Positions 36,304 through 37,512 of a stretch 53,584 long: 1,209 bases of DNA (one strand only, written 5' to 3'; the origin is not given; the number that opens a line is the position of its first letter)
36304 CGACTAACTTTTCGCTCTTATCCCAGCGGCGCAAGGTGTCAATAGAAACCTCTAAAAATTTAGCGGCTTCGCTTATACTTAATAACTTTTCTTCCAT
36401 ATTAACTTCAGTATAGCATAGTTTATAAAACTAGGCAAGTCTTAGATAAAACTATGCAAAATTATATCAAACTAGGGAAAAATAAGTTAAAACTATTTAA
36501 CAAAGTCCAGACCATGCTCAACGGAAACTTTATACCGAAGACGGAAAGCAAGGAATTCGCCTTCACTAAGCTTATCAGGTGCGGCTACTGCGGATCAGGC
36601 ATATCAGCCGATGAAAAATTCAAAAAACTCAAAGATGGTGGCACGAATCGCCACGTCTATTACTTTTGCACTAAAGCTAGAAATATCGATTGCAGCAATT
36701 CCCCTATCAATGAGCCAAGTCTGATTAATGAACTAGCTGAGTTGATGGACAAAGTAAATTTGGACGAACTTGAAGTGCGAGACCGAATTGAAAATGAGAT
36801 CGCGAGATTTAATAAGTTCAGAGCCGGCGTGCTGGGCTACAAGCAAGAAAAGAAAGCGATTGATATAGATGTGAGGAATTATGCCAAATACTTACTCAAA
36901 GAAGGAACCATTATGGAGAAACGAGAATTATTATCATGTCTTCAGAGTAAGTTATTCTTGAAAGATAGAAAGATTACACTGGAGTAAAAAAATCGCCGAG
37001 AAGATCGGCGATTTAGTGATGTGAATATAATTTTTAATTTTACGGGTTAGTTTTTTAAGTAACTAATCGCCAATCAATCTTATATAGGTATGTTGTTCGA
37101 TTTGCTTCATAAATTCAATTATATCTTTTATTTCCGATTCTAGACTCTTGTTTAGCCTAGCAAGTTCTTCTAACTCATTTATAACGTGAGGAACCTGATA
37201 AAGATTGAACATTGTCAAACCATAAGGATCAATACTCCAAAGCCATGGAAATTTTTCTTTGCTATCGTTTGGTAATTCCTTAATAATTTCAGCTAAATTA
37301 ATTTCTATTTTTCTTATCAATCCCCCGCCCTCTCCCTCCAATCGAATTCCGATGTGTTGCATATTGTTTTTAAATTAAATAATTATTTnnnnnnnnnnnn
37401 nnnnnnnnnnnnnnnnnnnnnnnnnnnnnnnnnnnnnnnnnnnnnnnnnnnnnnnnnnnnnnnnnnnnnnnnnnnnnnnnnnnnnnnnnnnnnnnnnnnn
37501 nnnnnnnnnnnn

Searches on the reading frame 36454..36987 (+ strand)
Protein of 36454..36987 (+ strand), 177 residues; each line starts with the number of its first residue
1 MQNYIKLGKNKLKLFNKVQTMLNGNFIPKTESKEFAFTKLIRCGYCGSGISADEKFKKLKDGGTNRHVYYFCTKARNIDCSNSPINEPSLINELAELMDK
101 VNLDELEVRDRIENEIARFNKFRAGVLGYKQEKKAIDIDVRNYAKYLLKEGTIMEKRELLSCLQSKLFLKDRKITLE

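Call 15: search_protein_families(library=pfam, proteins=[window:36454-36987:+], max_evalue=0.001)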
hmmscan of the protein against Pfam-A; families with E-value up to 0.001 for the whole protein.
window:36454-36987:+ (177 aa): 1 family
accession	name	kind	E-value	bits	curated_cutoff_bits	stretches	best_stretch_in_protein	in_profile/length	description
PF13408.12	Zn_ribbon_recom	-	4.7e-08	33.7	25.3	1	37-94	2-53/58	Recombinase zinc beta ribbon domain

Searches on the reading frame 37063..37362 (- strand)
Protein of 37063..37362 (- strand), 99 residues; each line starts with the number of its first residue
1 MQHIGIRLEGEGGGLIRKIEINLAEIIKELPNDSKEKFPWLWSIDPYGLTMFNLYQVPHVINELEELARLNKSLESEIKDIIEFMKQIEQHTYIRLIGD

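Call 6: search_protein_families(library=pfam, proteins=[window:37063-37362:-], max_evalue=0.1)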
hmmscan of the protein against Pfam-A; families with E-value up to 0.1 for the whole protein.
window:37063-37362:- (99 aa): 2 families
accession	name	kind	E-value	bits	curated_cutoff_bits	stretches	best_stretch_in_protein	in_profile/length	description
PF10343.14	Q_salvage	-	0.039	13.9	25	1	21-95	158-226/285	Queuosine salvage protein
PF09744.14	RH1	-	0.09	13.1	24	0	57-90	29-62/65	RILP homology 1 domain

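Call 13: search_protein_families(library=ncbifam, proteins=[window:37063-37362:-], max_evalue=0.1)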
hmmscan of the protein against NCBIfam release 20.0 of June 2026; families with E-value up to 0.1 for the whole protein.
window:37063-37362:- (99 aa): 1 family
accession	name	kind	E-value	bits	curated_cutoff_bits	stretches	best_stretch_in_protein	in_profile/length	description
NF007356.0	PRK09852.1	subfamily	0.012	14.3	623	1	22-80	326-389/474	6-phospho-beta-glucosidase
